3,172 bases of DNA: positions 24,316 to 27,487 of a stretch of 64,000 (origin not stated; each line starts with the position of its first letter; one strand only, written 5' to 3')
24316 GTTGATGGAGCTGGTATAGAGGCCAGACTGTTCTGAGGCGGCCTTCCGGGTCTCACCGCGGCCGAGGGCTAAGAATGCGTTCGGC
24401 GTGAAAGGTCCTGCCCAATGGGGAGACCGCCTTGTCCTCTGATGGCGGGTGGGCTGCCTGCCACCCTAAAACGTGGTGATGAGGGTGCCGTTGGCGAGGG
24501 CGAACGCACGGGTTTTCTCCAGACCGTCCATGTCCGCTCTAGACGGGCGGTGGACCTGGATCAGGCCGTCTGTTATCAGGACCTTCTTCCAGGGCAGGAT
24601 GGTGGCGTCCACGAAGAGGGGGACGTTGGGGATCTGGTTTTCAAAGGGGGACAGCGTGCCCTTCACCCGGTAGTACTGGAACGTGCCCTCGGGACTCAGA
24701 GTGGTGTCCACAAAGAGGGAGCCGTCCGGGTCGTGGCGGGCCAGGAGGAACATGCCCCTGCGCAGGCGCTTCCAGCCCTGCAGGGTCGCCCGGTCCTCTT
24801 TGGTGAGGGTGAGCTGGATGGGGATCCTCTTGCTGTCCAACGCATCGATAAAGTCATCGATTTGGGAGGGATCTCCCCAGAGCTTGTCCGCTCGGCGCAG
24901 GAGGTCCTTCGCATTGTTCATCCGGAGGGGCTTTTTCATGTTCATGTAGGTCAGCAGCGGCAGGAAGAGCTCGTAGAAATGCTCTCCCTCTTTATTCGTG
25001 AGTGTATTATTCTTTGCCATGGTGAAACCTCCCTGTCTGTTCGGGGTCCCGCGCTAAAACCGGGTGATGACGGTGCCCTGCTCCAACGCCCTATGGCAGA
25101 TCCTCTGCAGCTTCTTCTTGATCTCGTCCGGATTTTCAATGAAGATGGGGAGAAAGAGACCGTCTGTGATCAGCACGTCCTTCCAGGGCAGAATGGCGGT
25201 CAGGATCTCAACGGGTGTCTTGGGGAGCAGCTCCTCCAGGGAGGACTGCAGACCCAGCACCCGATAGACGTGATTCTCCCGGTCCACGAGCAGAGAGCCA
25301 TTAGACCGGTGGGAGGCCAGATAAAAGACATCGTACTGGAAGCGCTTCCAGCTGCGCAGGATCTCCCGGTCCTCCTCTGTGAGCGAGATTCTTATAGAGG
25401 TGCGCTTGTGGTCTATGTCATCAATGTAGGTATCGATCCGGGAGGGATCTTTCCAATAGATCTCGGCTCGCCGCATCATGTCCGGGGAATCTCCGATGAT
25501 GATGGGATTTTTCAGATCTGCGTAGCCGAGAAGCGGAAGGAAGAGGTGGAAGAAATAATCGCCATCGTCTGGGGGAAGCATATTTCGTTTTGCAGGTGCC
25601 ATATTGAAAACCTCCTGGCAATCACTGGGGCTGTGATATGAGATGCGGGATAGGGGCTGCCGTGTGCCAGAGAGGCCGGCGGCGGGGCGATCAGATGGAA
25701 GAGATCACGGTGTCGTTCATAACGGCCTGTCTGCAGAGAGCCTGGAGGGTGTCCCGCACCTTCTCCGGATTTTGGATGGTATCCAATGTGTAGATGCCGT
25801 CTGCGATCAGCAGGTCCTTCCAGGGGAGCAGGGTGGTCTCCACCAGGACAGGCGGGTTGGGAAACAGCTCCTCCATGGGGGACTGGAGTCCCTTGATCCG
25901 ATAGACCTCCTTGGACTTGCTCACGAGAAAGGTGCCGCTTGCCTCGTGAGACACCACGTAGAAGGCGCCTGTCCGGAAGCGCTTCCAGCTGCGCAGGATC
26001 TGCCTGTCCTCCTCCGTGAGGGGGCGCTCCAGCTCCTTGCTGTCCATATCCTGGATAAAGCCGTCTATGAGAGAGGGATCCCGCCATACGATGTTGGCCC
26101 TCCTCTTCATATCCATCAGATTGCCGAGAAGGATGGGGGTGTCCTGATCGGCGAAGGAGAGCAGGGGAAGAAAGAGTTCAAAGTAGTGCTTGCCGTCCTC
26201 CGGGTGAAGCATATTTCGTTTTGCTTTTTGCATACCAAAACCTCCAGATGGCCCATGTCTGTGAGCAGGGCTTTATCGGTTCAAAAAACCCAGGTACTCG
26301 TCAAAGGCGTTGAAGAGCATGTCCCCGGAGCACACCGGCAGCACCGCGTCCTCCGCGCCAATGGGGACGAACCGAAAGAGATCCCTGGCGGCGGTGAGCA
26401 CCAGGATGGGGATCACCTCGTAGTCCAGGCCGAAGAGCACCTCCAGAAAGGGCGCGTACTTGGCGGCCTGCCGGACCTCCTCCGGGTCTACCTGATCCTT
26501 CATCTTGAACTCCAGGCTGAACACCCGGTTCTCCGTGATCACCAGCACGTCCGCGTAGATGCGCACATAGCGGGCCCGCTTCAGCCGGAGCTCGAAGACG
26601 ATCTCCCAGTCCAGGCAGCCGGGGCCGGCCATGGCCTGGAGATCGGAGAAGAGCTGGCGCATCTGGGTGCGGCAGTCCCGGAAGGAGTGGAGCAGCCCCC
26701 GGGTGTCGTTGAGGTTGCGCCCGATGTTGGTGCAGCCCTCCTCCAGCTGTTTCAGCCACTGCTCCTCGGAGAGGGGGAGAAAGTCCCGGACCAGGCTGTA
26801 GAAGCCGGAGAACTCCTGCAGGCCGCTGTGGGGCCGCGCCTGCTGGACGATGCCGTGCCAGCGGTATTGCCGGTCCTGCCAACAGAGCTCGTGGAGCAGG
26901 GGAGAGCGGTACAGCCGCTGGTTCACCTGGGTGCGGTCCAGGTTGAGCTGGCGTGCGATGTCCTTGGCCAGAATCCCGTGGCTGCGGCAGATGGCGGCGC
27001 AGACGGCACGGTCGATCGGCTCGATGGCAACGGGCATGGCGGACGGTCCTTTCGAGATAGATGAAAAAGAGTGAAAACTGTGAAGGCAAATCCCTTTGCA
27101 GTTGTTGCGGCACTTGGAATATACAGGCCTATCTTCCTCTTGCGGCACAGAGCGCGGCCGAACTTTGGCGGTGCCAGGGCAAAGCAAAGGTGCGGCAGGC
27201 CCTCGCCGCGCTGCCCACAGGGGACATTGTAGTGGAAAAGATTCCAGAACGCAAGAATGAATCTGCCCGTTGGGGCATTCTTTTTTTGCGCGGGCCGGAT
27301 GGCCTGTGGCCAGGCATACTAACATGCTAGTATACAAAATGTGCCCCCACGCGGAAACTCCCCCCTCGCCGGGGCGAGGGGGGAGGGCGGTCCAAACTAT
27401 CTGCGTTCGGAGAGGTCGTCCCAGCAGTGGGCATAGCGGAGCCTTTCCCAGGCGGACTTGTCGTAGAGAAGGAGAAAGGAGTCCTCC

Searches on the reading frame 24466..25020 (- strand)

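Call 3: search_protein_families(library=pfam, proteins=[window:24466-25020:-], max_evalue=1)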
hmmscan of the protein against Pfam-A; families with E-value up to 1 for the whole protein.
window:24466-25020:- (184 aa): 0 families

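Call 4: search_protein_families(library=ncbifam, proteins=[window:24466-25020:-], max_evalue=1)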
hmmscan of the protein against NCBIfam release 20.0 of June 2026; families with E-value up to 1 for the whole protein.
window:24466-25020:- (184 aa): 1 family
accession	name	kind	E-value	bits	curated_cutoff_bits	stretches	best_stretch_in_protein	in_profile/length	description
NF008898.0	PRK11933.1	equivalog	0.079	11.4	588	1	24-74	342-392/480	16S rRNA (cytosine(1407)-C(5))-methyltransferase RsmF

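Call 8: search_protein_families(library=padloc, proteins=[window:24466-25020:-], max_evalue=1)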
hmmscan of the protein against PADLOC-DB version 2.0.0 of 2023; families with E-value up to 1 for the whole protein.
window:24466-25020:- (184 aa): 0 families

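Call 20: search_protein_families(library=phrogs, proteins=[window:24466-25020:-], max_evalue=0.1)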
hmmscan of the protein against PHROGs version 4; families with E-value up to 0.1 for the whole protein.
window:24466-25020:- (184 aa): 0 families

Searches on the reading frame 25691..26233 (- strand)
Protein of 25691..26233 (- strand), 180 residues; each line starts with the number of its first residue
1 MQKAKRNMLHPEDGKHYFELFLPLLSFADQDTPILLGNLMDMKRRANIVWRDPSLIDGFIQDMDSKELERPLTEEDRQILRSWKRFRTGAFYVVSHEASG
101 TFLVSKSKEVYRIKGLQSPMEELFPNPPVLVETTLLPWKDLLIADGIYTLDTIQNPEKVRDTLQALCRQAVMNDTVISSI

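Call 3: search_protein_families(library=pfam, proteins=[window:25691-26233:-], max_evalue=1)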
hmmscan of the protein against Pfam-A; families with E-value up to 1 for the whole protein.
window:25691-26233:- (180 aa): 0 families

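Call 4: search_protein_families(library=ncbifam, proteins=[window:25691-26233:-], max_evalue=1)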
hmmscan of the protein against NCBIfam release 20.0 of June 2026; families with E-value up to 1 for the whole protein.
window:25691-26233:- (180 aa): 0 families

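Call 8: search_protein_families(library=padloc, proteins=[window:25691-26233:-], max_evalue=1)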
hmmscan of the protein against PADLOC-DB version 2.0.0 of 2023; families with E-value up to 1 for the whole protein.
window:25691-26233:- (180 aa): 0 families

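Call 20: search_protein_families(library=phrogs, proteins=[window:25691-26233:-], max_evalue=0.1)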
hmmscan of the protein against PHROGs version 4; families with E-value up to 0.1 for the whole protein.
window:25691-26233:- (180 aa): 1 family
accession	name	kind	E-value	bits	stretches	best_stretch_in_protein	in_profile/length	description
phrog_13862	-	DNA, RNA and nucleotide metabolism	0.081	14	0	91-110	30-49/112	endonuclease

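Call 73: search_solved_structures(query=A4, max_evalue=10, show_alignments=1)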
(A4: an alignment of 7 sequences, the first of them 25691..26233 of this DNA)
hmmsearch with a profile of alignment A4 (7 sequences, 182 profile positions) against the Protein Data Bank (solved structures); distinct sequences matched with E-value up to 10: 3.
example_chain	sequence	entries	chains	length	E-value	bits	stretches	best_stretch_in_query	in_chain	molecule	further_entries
2kln_A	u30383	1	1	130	0.76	12.9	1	25-66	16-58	PROBABLE SULPHATE-TRANSPORT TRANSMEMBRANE PROTEIN, COG0659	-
7bpp_A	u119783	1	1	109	0.99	12.5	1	54-100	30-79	NF5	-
6njp_G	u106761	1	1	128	3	11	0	60-100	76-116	EscO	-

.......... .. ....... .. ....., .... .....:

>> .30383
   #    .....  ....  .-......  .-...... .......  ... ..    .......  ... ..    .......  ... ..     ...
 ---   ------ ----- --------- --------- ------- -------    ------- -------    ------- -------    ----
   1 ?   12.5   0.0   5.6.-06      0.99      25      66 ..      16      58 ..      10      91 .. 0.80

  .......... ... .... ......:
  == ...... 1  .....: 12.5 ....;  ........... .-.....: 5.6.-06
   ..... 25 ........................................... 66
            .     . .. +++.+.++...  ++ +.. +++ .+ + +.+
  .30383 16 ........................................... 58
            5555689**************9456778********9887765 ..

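Call 85: find_related_loci(query=A4, collection=metagenome_contigs, flank=10000)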
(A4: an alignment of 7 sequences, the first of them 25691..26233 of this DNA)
Query A4 (180 aa) in metagenome_contigs; peptide patterns used: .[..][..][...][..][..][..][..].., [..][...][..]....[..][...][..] (x = any residue, [..] = any of these).
50 stretches matched a pattern, but none encodes a relative of the query by tblastn (E <= 1e-3).

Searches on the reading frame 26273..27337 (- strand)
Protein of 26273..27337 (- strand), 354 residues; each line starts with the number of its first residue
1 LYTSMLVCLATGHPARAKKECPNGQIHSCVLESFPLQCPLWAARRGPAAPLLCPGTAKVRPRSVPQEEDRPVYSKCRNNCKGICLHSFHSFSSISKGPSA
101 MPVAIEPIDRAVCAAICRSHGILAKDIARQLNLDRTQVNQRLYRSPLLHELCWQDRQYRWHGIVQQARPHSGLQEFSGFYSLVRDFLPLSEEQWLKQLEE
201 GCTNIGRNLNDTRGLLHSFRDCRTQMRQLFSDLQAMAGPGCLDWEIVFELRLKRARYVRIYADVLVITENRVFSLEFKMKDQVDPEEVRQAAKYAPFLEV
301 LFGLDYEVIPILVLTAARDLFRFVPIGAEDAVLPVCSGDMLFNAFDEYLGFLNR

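Call 3: search_protein_families(library=pfam, proteins=[window:26273-27337:-], max_evalue=1)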
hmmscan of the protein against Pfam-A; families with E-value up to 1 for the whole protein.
window:26273-27337:- (354 aa): 2 families
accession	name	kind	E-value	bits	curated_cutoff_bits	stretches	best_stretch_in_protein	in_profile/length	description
PF08281.18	Sigma70_r4_2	-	0.15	12.1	25.7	1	125-144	30-49/54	Sigma-70, region 4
PF22286.2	RHG20_PH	-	0.21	12.2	27.7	1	253-287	15-48/93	Rho GTPase-activating protein 20, PH domain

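Call 4: search_protein_families(library=ncbifam, proteins=[window:26273-27337:-], max_evalue=1)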
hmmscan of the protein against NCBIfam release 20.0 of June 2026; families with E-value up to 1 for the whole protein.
window:26273-27337:- (354 aa): 0 families

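Call 8: search_protein_families(library=padloc, proteins=[window:26273-27337:-], max_evalue=1)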
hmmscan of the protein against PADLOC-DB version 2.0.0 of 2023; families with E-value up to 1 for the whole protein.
window:26273-27337:- (354 aa): 2 families
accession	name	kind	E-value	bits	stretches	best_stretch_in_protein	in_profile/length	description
PDLC05014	PDC-S41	-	5.8e-08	29.5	1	225-322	44-137/657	-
PDLC00623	ZorC1|ZorC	-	0.03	11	1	124-161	633-668/687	EH signature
